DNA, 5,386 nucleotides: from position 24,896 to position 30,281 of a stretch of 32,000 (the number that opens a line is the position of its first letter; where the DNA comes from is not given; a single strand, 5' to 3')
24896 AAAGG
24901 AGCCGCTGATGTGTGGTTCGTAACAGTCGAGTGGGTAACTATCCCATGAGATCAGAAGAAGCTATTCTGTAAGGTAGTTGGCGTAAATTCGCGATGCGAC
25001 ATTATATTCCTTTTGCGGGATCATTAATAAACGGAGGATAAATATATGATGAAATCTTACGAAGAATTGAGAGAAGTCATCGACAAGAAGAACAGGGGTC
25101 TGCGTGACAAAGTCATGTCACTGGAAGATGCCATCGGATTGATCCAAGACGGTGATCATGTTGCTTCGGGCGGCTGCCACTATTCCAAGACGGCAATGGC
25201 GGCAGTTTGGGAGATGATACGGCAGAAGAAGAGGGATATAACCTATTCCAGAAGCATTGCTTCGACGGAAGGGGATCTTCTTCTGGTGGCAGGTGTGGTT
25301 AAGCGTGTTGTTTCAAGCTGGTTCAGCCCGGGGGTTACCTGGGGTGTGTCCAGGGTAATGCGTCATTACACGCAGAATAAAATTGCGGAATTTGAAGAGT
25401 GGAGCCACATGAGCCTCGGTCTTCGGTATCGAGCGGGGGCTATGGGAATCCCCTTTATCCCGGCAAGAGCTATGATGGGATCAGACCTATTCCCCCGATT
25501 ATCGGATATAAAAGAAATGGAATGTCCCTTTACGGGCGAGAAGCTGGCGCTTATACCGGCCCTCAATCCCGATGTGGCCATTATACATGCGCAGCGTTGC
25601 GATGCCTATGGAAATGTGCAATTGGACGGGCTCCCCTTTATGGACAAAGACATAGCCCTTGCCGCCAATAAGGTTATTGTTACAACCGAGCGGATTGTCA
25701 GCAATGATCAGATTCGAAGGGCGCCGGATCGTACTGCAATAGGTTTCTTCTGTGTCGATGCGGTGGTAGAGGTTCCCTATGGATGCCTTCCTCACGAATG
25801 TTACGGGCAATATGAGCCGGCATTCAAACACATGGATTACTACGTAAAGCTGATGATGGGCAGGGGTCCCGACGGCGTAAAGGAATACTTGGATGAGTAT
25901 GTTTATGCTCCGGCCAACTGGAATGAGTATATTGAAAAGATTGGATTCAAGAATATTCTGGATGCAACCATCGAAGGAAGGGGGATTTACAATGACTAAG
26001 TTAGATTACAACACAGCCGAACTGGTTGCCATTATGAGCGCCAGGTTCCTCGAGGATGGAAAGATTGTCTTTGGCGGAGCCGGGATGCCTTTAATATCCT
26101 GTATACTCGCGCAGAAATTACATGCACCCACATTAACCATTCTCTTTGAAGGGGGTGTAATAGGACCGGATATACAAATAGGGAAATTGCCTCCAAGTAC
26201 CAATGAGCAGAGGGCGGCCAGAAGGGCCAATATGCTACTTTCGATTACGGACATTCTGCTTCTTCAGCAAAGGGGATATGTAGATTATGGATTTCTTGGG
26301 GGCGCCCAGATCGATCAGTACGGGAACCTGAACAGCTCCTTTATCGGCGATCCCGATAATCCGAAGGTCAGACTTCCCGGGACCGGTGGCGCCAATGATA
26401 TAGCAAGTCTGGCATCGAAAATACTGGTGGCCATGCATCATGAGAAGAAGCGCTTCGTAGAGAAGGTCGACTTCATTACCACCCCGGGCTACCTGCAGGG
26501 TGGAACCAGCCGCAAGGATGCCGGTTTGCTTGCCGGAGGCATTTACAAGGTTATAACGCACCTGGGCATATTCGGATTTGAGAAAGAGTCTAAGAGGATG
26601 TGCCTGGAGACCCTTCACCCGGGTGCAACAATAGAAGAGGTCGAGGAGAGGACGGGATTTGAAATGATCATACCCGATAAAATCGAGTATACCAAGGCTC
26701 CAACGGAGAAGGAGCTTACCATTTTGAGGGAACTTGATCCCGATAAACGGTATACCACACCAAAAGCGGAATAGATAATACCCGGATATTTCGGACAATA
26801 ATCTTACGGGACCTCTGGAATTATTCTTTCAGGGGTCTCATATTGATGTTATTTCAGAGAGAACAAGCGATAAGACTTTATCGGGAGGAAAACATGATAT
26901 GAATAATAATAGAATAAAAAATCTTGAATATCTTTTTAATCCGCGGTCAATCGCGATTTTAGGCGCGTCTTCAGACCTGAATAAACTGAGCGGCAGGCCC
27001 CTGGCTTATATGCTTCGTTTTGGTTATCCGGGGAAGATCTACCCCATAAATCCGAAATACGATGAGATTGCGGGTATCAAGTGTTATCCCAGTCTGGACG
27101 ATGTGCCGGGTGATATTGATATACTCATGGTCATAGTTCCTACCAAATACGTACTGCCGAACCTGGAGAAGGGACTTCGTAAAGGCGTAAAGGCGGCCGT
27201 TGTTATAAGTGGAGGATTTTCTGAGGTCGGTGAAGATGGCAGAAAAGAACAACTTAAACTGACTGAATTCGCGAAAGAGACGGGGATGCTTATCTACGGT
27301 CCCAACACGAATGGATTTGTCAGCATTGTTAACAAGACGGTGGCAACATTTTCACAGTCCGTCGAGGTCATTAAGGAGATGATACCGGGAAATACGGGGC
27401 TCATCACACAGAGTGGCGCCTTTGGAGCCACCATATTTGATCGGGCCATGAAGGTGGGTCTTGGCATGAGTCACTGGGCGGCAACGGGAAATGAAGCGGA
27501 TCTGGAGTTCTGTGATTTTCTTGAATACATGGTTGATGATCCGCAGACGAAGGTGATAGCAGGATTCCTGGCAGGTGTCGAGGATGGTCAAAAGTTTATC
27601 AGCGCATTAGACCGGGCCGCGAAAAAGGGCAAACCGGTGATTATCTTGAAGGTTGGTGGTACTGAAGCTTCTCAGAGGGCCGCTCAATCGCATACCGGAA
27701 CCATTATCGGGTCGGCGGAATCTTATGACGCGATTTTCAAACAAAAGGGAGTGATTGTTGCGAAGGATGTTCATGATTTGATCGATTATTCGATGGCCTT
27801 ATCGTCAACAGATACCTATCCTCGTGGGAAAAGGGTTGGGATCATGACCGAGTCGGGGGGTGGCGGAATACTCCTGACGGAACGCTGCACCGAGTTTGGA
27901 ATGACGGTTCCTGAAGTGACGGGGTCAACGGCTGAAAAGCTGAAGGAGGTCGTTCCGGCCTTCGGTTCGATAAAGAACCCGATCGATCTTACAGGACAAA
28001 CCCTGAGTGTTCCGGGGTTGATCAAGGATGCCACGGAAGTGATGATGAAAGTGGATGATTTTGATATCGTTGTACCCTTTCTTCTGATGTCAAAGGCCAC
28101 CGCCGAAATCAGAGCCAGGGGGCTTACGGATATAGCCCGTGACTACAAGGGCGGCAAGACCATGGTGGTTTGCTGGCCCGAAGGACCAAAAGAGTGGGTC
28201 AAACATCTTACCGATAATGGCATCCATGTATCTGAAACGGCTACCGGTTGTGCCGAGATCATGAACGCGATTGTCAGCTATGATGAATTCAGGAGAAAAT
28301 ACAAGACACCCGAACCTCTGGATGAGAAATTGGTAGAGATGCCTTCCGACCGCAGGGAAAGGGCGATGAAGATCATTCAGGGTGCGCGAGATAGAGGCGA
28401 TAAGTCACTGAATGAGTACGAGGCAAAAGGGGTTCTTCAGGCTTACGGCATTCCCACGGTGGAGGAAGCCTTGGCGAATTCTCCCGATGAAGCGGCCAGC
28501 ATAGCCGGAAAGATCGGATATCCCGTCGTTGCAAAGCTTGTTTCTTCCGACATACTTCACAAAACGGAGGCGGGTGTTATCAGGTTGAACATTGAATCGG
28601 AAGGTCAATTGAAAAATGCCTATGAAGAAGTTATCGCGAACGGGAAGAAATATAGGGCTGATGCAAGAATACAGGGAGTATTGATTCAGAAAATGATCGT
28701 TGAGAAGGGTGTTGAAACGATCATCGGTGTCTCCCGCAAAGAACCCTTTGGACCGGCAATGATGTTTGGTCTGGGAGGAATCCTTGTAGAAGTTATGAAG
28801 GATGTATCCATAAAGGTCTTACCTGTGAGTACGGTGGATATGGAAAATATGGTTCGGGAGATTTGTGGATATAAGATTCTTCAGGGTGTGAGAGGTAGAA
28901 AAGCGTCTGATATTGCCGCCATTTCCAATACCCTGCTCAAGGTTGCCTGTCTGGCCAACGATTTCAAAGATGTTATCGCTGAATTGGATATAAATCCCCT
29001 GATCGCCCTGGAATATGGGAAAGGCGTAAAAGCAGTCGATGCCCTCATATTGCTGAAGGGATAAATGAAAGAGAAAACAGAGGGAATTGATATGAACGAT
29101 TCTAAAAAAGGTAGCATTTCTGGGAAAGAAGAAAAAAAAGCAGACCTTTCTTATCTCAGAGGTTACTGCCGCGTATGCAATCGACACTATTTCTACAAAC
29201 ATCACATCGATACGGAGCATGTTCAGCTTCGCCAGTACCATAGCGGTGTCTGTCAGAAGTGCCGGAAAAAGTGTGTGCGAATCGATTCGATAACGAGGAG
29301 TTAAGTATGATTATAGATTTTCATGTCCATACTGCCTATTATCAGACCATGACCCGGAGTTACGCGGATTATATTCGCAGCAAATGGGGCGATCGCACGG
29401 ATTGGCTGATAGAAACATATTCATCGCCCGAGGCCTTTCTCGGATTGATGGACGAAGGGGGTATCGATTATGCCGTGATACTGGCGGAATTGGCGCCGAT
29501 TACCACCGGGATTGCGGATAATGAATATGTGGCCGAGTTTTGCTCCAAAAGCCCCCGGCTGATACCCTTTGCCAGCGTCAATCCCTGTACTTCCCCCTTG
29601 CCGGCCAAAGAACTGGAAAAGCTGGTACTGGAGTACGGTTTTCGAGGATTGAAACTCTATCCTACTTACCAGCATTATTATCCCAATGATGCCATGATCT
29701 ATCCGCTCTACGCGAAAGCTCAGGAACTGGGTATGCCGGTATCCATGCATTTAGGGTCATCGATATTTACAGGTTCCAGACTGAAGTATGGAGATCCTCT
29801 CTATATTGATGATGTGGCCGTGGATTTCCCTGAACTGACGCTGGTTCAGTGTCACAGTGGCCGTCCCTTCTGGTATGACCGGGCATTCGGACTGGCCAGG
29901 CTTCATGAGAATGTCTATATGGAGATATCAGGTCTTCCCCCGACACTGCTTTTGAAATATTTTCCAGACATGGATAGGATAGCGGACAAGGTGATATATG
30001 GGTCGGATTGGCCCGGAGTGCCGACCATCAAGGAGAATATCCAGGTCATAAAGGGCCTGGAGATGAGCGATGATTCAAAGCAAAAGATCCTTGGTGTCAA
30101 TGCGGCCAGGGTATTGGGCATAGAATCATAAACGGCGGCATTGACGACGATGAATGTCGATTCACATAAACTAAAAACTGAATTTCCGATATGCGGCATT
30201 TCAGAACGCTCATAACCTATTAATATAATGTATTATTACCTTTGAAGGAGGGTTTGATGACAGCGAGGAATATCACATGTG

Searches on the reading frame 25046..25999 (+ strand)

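Call 6: search_protein_families(library=pfam, proteins=[window:25046-25999:+])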
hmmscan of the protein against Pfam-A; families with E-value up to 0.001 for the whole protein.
window:25046-25999:+ (317 aa): 1 family
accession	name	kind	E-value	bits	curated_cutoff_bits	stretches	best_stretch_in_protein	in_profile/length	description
PF01144.29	CoA_trans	-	2e-27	96.5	23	1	23-242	1-216/217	Coenzyme A transferase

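Call 108: search_protein_families(library=ncbifam, proteins=[window:25046-25999:+], max_evalue=1e-20)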
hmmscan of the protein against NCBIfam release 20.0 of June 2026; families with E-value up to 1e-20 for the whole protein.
window:25046-25999:+ (317 aa): 0 families

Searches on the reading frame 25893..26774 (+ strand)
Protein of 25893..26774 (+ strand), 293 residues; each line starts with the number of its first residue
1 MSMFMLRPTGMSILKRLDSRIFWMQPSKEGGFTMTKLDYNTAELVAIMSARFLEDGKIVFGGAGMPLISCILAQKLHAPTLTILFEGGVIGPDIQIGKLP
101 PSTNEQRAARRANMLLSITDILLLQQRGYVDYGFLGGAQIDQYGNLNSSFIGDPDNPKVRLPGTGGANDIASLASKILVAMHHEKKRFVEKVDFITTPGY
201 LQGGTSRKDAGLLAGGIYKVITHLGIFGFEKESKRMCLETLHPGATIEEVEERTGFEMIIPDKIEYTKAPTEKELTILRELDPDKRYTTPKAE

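Call 6: search_protein_families(library=pfam, proteins=[window:25893-26774:+])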
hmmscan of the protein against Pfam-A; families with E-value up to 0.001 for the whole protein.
window:25893-26774:+ (293 aa): 1 family
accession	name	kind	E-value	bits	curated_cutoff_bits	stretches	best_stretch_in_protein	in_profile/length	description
PF01144.29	CoA_trans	-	8.7e-29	100.9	23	1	46-251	5-215/217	Coenzyme A transferase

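Call 108: search_protein_families(library=ncbifam, proteins=[window:25893-26774:+], max_evalue=1e-20)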
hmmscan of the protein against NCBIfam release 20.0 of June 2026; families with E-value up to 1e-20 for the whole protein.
window:25893-26774:+ (293 aa): 0 families

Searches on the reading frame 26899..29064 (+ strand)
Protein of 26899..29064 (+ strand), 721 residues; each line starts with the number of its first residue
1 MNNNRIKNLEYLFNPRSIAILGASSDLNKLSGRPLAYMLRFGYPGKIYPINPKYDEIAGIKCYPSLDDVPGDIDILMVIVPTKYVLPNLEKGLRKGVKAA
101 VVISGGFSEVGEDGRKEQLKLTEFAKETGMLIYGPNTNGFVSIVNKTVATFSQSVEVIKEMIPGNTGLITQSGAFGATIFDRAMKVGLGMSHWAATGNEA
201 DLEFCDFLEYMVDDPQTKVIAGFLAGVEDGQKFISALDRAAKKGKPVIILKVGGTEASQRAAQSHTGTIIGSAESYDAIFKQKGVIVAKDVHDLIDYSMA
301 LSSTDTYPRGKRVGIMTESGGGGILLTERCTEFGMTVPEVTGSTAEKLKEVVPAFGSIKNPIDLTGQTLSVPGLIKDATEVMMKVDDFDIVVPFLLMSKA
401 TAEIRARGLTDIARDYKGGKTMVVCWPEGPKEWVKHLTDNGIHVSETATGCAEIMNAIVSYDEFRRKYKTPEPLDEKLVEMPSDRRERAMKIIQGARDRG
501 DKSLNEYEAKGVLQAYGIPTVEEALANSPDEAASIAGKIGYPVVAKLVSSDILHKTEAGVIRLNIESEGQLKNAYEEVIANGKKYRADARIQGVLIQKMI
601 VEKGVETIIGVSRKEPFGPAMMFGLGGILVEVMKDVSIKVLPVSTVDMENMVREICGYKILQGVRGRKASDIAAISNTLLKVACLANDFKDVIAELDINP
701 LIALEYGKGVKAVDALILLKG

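Call 6: search_protein_families(library=pfam, proteins=[window:26899-29064:+])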
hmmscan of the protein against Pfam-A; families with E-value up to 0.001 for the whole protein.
window:26899-29064:+ (721 aa): 6 families
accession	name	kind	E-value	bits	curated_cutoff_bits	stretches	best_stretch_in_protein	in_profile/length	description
PF13549.11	ATP-grasp_5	-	1.5e-73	247.3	27.6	1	496-718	2-220/221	ATP-grasp domain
PF13607.11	Succ_CoA_lig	-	2.9e-47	160.3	27.4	1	163-301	1-138/138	Succinyl-CoA ligase like flavodoxin domain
PF13380.12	CoA_binding_2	-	3.1e-20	73.2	22.8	1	16-139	1-112/116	CoA binding domain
PF02629.25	CoA_binding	-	1.1e-08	36.2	22.3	1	15-104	3-95/97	CoA binding domain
PF19045.5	Ligase_CoA_2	-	4.3e-07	30.5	23.7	1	314-367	2-55/162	Ligase-CoA domain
PF08442.15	ATP-grasp_2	-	5.2e-05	23.4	29.5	1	504-606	2-102/202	ATP-grasp domain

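Call 108: search_protein_families(library=ncbifam, proteins=[window:26899-29064:+], max_evalue=1e-20)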
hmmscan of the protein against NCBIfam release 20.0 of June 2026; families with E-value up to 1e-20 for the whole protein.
window:26899-29064:+ (721 aa): 4 families
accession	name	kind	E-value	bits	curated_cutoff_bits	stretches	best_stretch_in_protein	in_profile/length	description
NF045494.1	AcCoALig_Archglob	equivalog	4.7e-141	471.4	1200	2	5-453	214-654/665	acetate--CoA ligase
NF045493.1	HydDutCoALig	equivalog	1.3e-140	470.2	1300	1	11-718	5-697/698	4-hydroxybutyrate--CoA ligase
NF045492.1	HydPropCoALig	equivalog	6e-123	411.6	1300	2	6-399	245-633/700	3-hydroxypropionate--CoA ligase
TIGR02717.1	AcCoA-syn-alpha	equivalog_domain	2.6e-112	375.8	567.15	1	9-461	1-446/447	acetate--CoA ligase alpha subunit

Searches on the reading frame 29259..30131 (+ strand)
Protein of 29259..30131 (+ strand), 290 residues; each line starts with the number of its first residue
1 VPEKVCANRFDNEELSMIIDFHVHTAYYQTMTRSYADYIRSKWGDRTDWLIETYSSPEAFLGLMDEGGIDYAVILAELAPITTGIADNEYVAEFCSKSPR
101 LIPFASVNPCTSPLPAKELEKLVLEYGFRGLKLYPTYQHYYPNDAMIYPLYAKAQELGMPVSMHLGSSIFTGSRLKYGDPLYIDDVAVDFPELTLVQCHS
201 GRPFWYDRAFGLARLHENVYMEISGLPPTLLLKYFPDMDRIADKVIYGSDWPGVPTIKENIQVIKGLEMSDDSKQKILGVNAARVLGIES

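Call 6: search_protein_families(library=pfam, proteins=[window:29259-30131:+])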
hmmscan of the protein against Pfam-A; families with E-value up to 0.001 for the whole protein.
window:29259-30131:+ (290 aa): 1 family
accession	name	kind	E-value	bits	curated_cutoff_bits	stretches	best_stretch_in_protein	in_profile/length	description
PF04909.20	Amidohydro_2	-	1.2e-42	147.1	26.4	1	19-288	1-289/289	Amidohydrolase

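Call 78: search_dna_similar(query=window:29307-30131:+, collection=plasmids, mode=protein, max_rows=30)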
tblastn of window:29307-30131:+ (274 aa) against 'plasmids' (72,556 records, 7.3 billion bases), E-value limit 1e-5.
Records with a match: 302; places in all: 335; records where one place covers at least 80% of the query: 163.
Best place of each record, by identity: <60% 302.
By first word of the organism name: Sinorhizobium 61; Pseudosulfitobacter 43; Rhizobium 14; Sphingobium 12; Ensifer 12; Rhodococcus 10; Bacillus 9; Paracoccus 9; Natrinema 8; Haloferax 8; and 63 more.
By predicted mobility (MOB-suite, as given by PLSDB): non-mobilizable 193; mobilizable 81; conjugative 28.
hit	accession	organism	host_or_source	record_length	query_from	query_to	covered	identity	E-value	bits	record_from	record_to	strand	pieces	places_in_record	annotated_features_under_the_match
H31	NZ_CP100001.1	Halorussus vallis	cell culture,saline soil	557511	3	271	98%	45.0%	3e-70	241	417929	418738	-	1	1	amidohydrolase family protein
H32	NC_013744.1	Haloterrigena turkmenica DSM 5511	-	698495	2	272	99%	38.1%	3e-55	198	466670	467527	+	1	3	amidohydrolase family protein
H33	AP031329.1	Thermus thermophilus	-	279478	2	273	99%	35.4%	3e-38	149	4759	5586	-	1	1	hypothetical protein (x2)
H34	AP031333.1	Thermus thermophilus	-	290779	2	273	99%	35.4%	3e-38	149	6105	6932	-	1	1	hypothetical protein (x2)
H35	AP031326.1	Thermus thermophilus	-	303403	2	273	99%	35.4%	3e-38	149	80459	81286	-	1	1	hypothetical protein (x2)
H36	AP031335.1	Thermus thermophilus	-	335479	2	273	99%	35.4%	3e-38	149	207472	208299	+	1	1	hypothetical protein (x2)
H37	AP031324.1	Thermus thermophilus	-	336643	2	273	99%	35.4%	3e-38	149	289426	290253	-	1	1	hypothetical protein (x2)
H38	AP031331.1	Thermus thermophilus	-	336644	2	273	99%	35.4%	3e-38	149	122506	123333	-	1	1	hypothetical protein (x2)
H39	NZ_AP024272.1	Thermus thermophilus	-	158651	2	273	99%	35.4%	3e-38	149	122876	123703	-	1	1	amidohydrolase family protein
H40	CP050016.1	Haloarcula sp. JP-L23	-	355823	2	273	99%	35.0%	3e-48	178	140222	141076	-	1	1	amidohydrolase | MBL fold metallo-hydrolase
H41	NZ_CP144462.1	Halalkalicoccus sp. FCH27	cell culture,Salt lake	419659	2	272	99%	34.8%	2e-52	190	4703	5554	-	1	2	amidohydrolase family protein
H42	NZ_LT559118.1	Nonomuraea gerenzanensis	-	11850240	2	269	98%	34.9%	3e-36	144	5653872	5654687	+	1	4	none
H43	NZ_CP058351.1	Peteryoungia desertarenae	Pure culture,Saline Desert Soil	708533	3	272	99%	34.6%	3e-34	138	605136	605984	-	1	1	amidohydrolase family protein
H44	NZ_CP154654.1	Alloyangia pacifica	-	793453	3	274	99%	33.7%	3e-38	149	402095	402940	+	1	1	amidohydrolase family protein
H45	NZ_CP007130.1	Gemmatirosa kalamazoonensis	-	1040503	2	268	97%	34.2%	3e-43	164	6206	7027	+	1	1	record has no annotation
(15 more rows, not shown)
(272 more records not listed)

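Call 79: get_annotated_region(hit=H31, flank=14000)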
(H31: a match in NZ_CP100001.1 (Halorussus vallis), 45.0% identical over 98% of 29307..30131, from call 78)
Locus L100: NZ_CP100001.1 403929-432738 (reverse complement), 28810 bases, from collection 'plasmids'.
description: Halorussus vallis strain XZYJT10 plasmid unnamed1, complete sequence
organism: Halorussus vallis (NCBI taxid 2953749)
taxonomy: Archaea; Euryarchaeota; Halobacteria; Halobacteriales; Haladaptataceae; Halorussus; Halorussus vallis
host: -; source: cell culture,saline soil; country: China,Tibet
typing (MOB-suite, as given by PLSDB): non-mobilizable
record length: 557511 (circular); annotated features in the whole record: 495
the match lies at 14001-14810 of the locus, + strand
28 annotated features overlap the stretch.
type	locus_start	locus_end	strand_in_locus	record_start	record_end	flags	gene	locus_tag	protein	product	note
CDS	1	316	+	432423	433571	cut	-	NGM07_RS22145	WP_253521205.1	XdhC family protein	-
CDS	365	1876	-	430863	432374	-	-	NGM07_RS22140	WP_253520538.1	AMP-binding protein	-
CDS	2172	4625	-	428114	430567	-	-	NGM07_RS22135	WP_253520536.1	xanthine dehydrogenase family protein molybdopterin-binding subunit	-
CDS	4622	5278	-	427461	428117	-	-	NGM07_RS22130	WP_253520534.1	(2Fe-2S)-binding protein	-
CDS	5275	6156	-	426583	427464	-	-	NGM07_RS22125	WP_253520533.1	xanthine dehydrogenase family protein subunit M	-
CDS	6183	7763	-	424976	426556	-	-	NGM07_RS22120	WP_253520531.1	AMP-binding protein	-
CDS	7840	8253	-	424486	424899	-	-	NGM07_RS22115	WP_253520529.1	PaaI family thioesterase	-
CDS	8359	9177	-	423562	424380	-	-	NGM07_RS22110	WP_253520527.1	DUF6282 family protein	-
CDS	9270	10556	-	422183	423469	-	-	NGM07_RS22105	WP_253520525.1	benzoate/H(+) symporter BenE family transporter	GO:0042919 - benzoate transport [Evidence IEA]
CDS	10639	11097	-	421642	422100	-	-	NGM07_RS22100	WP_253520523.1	SRPBCC domain-containing protein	-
CDS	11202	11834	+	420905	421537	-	-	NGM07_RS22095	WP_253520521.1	rod-determining factor RdfA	-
CDS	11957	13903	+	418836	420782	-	-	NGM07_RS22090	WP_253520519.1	archaea-specific SMC-related protein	-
CDS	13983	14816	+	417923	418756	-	-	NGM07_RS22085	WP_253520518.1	amidohydrolase family protein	-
CDS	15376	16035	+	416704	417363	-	-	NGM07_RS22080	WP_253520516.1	HAD family hydrolase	-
CDS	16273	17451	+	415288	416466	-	-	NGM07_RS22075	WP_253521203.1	MFS transporter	GO:0055085 - transmembrane transport [Evidence IEA]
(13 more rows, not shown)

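Call 108: search_protein_families(library=ncbifam, proteins=[window:29307-30131:+], max_evalue=1e-20)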
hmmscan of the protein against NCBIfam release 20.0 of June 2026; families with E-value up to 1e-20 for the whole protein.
window:29307-30131:+ (274 aa): 0 families
